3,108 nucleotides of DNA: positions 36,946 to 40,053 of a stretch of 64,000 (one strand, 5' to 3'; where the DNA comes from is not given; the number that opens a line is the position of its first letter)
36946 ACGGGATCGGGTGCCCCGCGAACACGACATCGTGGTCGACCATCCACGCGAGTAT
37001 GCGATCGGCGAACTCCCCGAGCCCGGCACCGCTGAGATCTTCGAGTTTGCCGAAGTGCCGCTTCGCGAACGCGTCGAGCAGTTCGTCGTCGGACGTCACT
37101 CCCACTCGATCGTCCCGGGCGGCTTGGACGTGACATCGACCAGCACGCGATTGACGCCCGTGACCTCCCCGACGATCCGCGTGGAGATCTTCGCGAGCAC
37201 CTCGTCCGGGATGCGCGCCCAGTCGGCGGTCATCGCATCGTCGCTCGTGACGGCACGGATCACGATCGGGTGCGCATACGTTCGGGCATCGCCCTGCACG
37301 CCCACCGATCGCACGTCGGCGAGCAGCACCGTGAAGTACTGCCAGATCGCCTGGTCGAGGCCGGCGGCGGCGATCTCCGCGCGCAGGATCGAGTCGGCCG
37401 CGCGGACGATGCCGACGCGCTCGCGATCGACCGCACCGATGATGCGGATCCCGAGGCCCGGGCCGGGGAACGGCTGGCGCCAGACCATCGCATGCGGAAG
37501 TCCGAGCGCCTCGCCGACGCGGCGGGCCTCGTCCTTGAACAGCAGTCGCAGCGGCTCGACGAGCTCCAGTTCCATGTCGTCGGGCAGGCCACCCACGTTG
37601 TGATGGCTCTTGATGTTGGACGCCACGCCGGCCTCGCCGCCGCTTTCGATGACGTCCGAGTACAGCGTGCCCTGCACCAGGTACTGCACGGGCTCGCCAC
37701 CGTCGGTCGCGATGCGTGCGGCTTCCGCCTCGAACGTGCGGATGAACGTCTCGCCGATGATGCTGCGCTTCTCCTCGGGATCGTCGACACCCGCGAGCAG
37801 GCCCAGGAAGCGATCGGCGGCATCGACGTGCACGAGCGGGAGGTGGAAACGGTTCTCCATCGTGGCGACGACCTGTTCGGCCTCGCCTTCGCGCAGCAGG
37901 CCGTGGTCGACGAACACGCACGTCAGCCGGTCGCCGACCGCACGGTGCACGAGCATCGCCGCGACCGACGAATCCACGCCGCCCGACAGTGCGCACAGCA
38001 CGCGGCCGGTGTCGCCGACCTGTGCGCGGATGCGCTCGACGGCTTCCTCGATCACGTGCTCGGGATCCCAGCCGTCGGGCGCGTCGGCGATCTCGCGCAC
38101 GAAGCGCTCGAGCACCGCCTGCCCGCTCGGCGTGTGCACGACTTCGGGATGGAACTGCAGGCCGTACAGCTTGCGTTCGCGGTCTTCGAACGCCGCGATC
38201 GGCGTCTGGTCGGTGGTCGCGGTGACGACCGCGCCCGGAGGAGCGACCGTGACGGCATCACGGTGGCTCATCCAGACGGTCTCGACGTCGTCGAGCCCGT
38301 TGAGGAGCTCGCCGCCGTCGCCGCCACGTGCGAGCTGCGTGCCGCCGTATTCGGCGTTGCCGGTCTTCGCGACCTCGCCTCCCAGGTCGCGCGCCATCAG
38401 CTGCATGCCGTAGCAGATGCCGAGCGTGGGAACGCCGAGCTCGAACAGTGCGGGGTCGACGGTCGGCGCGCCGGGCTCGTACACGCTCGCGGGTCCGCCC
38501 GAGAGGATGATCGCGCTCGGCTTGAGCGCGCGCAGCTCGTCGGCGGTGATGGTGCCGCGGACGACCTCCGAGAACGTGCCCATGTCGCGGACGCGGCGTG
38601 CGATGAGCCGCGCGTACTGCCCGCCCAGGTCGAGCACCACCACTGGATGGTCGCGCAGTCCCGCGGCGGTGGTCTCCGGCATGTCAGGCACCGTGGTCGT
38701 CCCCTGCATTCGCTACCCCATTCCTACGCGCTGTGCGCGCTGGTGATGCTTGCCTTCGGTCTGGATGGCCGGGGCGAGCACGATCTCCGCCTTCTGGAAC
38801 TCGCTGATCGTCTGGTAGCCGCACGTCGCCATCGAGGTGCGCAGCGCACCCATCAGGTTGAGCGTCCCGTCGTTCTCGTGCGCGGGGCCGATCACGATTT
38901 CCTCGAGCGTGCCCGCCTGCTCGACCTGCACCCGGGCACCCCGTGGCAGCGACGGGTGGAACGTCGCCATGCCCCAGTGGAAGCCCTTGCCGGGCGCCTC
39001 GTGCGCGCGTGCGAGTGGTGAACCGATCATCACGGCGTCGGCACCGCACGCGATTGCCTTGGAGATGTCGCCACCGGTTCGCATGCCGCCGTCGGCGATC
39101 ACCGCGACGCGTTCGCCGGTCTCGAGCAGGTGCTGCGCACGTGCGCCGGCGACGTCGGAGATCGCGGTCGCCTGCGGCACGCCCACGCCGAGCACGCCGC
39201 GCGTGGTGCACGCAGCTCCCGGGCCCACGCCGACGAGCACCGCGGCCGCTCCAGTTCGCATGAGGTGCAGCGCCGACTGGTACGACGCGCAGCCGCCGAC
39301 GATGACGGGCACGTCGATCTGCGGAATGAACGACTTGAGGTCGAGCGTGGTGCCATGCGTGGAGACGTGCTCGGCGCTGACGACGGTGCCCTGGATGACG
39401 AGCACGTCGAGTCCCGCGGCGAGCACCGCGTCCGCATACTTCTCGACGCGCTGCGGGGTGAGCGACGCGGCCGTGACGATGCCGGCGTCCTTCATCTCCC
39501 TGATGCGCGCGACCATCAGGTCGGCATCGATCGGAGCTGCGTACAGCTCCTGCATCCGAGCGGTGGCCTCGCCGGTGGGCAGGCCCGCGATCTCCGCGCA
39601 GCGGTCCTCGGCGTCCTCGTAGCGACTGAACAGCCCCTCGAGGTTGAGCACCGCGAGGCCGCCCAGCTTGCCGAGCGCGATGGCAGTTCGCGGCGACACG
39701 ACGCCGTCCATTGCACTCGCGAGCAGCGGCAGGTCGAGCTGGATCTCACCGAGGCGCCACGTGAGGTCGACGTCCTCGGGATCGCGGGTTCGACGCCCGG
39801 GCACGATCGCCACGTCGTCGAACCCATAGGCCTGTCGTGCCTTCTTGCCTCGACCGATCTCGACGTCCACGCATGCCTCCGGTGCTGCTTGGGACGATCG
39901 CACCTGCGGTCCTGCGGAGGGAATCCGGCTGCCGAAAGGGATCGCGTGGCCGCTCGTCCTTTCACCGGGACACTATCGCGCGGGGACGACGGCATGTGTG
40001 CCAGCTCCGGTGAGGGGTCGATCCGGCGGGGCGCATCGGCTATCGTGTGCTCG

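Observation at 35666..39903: guaB3-guaA-ATP-grasp operon: a GSP-synthase-family enzyme is translationally coupled (GTGA) to GMP synthase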

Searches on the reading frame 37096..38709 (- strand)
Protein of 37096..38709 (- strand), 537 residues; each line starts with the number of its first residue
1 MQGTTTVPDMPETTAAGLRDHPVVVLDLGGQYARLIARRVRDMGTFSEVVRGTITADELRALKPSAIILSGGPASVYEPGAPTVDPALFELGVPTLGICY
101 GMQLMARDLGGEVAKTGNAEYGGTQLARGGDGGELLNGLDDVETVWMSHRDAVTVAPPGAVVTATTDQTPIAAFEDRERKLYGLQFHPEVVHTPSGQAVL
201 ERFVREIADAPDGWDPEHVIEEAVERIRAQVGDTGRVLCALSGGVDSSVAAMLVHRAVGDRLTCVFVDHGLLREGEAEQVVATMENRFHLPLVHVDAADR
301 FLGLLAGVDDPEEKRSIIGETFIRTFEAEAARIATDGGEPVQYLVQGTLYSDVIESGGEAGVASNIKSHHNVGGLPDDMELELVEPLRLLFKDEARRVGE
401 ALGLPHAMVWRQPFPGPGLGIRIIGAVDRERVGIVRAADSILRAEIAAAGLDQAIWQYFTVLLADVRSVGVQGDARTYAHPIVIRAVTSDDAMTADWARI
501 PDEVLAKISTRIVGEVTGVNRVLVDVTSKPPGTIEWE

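Call 7: search_protein_families(library=pfam, proteins=[window:37096-38709:-], max_evalue=0.01)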
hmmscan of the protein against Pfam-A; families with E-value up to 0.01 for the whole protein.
window:37096-38709:- (537 aa): 8 families
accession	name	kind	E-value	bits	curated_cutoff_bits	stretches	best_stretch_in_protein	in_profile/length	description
PF00117.34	GATase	-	3.3e-44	151.3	22.8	1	24-206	1-189/190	Glutamine amidotransferase class-I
PF00958.27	GMP_synt_C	-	1.8e-40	137.3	27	1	445-536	2-92/92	GMP synthase C terminal domain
PF07722.19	Peptidase_C26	-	2.8e-08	34.2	20.5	1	89-189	102-219/219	Peptidase C26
PF02540.23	NAD_synthase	-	5.6e-05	22.8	21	1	221-275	3-60/242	NAD synthase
PF03054.22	tRNA_Me_trans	-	0.00013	22.2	20.6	1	236-267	2-32/202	tRNA methyl transferase HUP domain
PF02568.20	ThiI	-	0.00049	20.2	20.5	1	233-286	2-54/197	Thiamine biosynthesis protein (ThiI)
PF01171.26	ATP_bind_3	-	0.0032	17.7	27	1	237-293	2-62/182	PP-loop family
PF00733.27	Asn_synthase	-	0.0048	17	21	1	220-267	6-50/354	Asparagine synthase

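Call 8: search_protein_families(library=ncbifam, proteins=[window:37096-38709:-], max_evalue=0.01)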
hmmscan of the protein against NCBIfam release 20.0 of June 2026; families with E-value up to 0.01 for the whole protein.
window:37096-38709:- (537 aa): 36 families (the best 25 are shown)
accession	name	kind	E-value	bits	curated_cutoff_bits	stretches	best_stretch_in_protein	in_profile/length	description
NF000848.1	PRK00074.1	equivalog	3.8e-222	738.4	400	1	23-537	1-512/512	glutamine-hydrolyzing GMP synthase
TIGR00884.1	guaA_Cterm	equivalog_domain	7.5e-141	468.9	338.75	1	219-537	2-310/310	glutamine-hydrolyzing GMP synthase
TIGR00888.1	guaA_Nterm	equivalog_domain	7e-66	221.2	172.15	1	23-209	1-186/188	glutamine-hydrolyzing GMP synthase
NF001975.0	PRK00758.1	equivalog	4.8e-43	146.9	198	1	23-205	4-180/185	GMP synthase subunit A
NF006562.0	PRK09065.1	equivalog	1.7e-20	73.6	205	1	30-223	23-220/242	glutamine amidotransferase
NF011201.0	PRK14607.1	equivalog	7.7e-18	64.4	670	1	49-227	29-206/534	bifunctional anthranilate synthase component II/anthranilate phosphoribosyltransferase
NF010081.0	PRK13566.1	equivalog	5.1e-17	61.4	645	1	18-204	526-717/729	anthranilate synthase component I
NF041322.1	Anth_synII_Halo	equivalog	4.3e-16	59.1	320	1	47-206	25-189/190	anthranilate synthase component II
NF005743.0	PRK07567.1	equivalog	2.9e-15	56.2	264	1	90-190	84-192/245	glutamine amidotransferase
NF005946.0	PRK08007.1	equivalog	3.2e-15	56.1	332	1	53-205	33-186/187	aminodeoxychorismate synthase component 2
NF005799.0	PRK07649.1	equivalog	7.1e-15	55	327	1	53-207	33-188/195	aminodeoxychorismate/anthranilate synthase component II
NF005458.0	PRK07053.1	equivalog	1.1e-14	54.4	250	1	52-210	36-199/234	glutamine amidotransferase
TIGR01815.1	TrpE-clade3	equivalog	6e-14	51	739.15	1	19-201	515-699/717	anthranilate synthase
NF005849.0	PRK07765.1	equivalog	2.6e-13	49.8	308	1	61-218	44-203/219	aminodeoxychorismate/anthranilate synthase component II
NF004169.0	PRK05637.1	equivalog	3.9e-13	49.5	332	1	45-208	27-207/210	anthranilate synthase component II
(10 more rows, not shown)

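Call 69: find_related_loci(query=window:37096-38709:-, collection=metagenome_contigs, flank=5000)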
Query window:37096-38709:- (537 aa) in metagenome_contigs; peptide patterns used: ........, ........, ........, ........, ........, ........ (x = any residue, [..] = any of these).
60 stretches matched a pattern, but none encodes a relative of the query by tblastn (E <= 1e-3).

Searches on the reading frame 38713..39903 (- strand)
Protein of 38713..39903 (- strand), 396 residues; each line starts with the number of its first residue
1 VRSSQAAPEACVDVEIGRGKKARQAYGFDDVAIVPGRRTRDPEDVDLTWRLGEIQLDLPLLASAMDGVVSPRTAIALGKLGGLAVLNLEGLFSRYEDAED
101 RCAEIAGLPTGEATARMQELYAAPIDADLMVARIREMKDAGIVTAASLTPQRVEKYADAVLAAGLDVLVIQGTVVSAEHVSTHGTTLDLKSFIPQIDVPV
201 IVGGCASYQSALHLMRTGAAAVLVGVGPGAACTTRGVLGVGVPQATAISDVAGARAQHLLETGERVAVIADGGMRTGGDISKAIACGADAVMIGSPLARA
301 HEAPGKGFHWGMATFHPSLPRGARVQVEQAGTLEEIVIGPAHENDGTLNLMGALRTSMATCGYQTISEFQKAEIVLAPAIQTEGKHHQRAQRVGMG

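Call 7: search_protein_families(library=pfam, proteins=[window:38713-39903:-], max_evalue=0.01)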
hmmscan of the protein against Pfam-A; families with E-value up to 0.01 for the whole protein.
window:38713-39903:- (396 aa): 8 families
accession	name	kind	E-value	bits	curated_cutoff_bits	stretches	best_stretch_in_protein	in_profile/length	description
PF00478.31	IMPDH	-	7.8e-54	183.4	25.6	1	26-384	2-342/345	IMP dehydrogenase / GMP reductase domain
PF01070.24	FMN_dh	-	6.9e-12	45.5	24.9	1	170-305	191-313/350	FMN-dependent dehydrogenase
PF01645.23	Glu_synthase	-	1e-07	31.9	20.4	1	227-295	240-305/369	Conserved region in glutamate synthase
PF05690.20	ThiG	-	1e-05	25.5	23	1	243-303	150-213/247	Thiazole biosynthesis protein ThiG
PF01180.27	DHO_dh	-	0.00029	20.6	27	1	262-297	237-272/291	Dihydroorotate dehydrogenase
PF03060.21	NMO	-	0.00054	19.9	28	1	266-308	194-236/331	Nitronate monooxygenase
PF01207.24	Dus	-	0.0015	18.2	20.4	0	153-226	140-215/311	Dihydrouridine synthase (Dus)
PF00977.27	His_biosynth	-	0.0035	17.2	23.6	0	266-297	74-105/228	Histidine biosynthesis protein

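Call 8: search_protein_families(library=ncbifam, proteins=[window:38713-39903:-], max_evalue=0.01)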
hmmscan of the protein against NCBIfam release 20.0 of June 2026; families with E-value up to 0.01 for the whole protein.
window:38713-39903:- (396 aa): 24 families
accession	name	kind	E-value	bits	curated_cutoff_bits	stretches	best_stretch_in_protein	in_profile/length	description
TIGR01304.1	IMP_DH_rel_2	equivalog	3.1e-158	526.8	342.1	1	14-375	1-364/365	GuaB3 family IMP dehydrogenase-related protein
TIGR01302.1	IMP_dehydrog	equivalog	9e-46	156.7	481.5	2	142-307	214-369/450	IMP dehydrogenase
NF005311.0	PRK06843.1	equivalog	6.3e-37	127.4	779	2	147-307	149-298/404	inosine 5-monophosphate dehydrogenase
NF052358.1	GMPRedGuaB1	equivalog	1.3e-27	97.1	675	1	150-306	225-371/479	GMP reductase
NF005869.0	PRK07807.1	equivalog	2.5e-26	92.8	549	1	144-306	219-371/479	GuaB1 family IMP dehydrogenase-related protein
NF005493.0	PRK07107.1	equivalog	3.6e-26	91.8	585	1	143-307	233-394/502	IMP dehydrogenase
TIGR01303.1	IMP_DH_rel_1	equivalog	5.9e-24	84.8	562.75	1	149-306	222-369/475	GuaB1 family IMP dehydrogenase-related protein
NF003966.0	PRK05458.1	equivalog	9.2e-22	77.8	344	1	128-318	73-255/327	GMP reductase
NF003470.0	PRK05096.1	equivalog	1.1e-18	67.5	397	1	211-306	165-254/347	GMP reductase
TIGR01306.1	GMP_reduct_2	equivalog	4.8e-18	65.7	465.65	1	130-309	71-242/321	GMP reductase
TIGR01305.1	GMP_reduct_1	equivalog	9e-16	57.8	492.15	1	212-306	165-253/343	GMP reductase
TIGR02151.1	IPP_isom_2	equivalog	3.9e-10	39.2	281.3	1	170-302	154-296/338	type 2 isopentenyl-diphosphate Delta-isomerase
NF008398.0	PRK11197.1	subfamily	7.7e-07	28.2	376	1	195-306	243-341/381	L-lactate dehydrogenase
TIGR03966.1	actino_HemFlav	equivalog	1.9e-06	26.9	470.85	1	262-296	299-333/385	pre-mycofactocin synthase MftD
NF010112.0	PRK13585.1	equivalog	3.7e-05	23.4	243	0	187-225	182-221/241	1-(5-phosphoribosyl)-5-[(5-phosphoribosylamino)methylideneamino]imidazole-4-carboxamide isomerase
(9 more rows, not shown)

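Call 82: search_solved_structures(query=window:38713-39870:-, max_evalue=1e-20, show_alignments=2)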
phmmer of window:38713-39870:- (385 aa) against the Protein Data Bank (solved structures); distinct sequences matched with E-value up to 1e-20: 67 (the best 60 are shown).
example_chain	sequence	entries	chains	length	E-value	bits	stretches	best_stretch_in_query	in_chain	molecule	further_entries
8p4q_A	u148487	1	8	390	6.2e-134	450.1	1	1-385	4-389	IMP dehydrogenase subunit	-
8p37_A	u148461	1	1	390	1.8e-132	445.3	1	1-385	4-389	IMP dehydrogenase subunit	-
2qr6_A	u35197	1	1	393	2.2e-99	336.4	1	3-362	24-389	IMP dehydrogenase/GMP reductase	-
7xlo_A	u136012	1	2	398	3.3e-43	151.6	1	10-295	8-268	Inosine-5'-monophosphate dehydrogenase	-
2cu0_A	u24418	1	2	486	1e-35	126.9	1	129-296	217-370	Inosine-5'-monophosphate dehydrogenase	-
9av1_A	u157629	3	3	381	1.3e-35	126.6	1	136-295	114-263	Inosine-5'-monophosphate dehydrogenase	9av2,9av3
7qbj_A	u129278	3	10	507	1.7e-35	126.2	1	143-295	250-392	Inosine-5'-monophosphate dehydrogenase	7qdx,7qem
4fez_A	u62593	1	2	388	3e-35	125.4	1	11-297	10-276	Inosine-5'-monophosphate dehydrogenase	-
9auv_A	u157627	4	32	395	5.8e-35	124.4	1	12-296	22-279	Inosine-5'-monophosphate dehydrogenase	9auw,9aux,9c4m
4fxs_A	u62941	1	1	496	1e-34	123.6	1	137-297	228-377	Inosine-5'-monophosphate dehydrogenase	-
1eep_A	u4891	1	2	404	1.4e-34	123.2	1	134-303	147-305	INOSINE 5'-MONOPHOSPHATE DEHYDROGENASE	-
4fo4_A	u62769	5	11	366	2.6e-34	122.3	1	120-297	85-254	Inosine 5'-monophosphate dehydrogenase | Inosine-5'-monophosphate dehydrogenase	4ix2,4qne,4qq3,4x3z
5ahl_A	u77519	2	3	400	5.1e-34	121.3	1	11-295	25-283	INOSINE-5'-MONOPHOSPHATE DEHYDROGENASE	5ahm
9hka_A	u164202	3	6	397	6.9e-34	120.9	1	12-370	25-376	Inosine-5'-monophosphate dehydrogenase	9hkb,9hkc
1vrd_A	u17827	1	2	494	9.1e-34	120.5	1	132-363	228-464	inosine-5'-monophosphate dehydrogenase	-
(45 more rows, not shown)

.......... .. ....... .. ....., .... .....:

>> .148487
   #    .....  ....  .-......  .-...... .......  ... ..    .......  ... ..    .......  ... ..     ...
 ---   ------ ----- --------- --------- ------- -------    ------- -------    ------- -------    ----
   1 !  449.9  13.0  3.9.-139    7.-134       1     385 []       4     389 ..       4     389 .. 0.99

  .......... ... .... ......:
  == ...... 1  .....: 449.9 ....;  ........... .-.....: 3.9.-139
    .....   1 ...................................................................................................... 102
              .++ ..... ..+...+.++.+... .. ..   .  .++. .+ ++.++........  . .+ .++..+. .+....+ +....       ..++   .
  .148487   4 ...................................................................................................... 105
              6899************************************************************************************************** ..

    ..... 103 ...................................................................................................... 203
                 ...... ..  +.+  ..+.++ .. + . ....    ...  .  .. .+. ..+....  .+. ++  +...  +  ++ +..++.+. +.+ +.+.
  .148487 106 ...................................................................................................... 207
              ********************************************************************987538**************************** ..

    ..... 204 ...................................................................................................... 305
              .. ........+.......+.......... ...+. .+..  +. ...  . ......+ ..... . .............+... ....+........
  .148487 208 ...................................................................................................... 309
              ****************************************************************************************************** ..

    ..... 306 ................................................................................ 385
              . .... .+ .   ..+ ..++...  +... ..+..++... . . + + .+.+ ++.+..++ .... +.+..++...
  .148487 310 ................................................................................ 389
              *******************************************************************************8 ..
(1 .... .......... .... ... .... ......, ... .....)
